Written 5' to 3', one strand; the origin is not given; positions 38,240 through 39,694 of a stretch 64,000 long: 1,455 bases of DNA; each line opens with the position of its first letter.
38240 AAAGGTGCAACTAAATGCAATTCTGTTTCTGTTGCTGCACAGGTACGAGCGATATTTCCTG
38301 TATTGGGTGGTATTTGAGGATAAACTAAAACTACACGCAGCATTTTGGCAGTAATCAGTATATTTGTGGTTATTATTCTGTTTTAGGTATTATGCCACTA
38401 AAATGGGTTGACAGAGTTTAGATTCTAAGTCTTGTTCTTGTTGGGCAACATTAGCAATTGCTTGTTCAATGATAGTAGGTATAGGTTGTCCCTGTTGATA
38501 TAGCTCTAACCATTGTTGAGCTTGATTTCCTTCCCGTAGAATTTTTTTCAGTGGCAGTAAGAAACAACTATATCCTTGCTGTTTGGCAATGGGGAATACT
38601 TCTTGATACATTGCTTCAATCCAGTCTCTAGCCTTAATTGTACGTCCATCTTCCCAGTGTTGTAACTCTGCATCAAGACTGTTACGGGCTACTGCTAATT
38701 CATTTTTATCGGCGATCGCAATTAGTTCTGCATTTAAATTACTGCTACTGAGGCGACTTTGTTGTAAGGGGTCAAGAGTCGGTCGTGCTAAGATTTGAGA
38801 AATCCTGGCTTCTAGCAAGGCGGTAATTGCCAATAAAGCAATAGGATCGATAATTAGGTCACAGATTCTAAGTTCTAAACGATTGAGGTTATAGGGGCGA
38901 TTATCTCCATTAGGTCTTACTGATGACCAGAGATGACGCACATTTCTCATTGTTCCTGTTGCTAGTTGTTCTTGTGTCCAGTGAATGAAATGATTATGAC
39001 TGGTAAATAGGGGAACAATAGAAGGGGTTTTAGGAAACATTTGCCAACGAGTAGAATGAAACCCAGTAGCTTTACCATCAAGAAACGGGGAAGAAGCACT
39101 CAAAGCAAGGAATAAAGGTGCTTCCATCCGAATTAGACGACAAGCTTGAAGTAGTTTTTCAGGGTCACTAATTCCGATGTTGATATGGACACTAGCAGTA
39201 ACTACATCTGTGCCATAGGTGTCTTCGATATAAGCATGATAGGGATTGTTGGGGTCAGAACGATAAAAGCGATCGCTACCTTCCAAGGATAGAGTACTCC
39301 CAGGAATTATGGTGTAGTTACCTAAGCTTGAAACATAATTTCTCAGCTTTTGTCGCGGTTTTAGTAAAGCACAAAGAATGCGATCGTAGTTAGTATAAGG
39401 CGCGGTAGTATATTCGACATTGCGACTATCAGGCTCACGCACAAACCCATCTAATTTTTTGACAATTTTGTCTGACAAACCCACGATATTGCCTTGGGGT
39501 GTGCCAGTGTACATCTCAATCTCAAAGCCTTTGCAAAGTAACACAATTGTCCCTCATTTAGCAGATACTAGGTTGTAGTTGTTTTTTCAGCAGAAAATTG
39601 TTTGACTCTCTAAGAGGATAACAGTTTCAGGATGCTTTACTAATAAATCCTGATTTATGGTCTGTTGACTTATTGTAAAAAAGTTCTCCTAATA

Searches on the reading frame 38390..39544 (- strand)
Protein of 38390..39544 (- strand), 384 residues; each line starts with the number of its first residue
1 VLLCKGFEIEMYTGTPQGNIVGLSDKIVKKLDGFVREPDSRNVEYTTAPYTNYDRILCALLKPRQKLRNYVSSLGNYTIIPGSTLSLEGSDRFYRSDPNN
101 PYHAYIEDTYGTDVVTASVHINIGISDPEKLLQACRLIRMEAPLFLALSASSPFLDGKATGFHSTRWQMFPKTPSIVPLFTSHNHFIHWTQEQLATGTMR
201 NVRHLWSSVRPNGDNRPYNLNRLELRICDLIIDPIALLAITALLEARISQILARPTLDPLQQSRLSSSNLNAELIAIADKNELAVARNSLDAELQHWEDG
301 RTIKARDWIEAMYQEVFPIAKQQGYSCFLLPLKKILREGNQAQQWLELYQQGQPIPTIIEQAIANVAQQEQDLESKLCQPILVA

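Call 66: search_protein_families(library=pfam, proteins=[window:38390-39544:-], max_evalue=0.00001)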
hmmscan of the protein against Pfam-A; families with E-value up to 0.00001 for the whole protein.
window:38390-39544:- (384 aa): 1 family
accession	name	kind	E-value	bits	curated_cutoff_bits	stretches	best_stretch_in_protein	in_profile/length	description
PF04107.18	GCS2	-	5.4e-59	200.4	21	1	6-269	2-275/291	Glutamate-cysteine ligase family 2(GCS2)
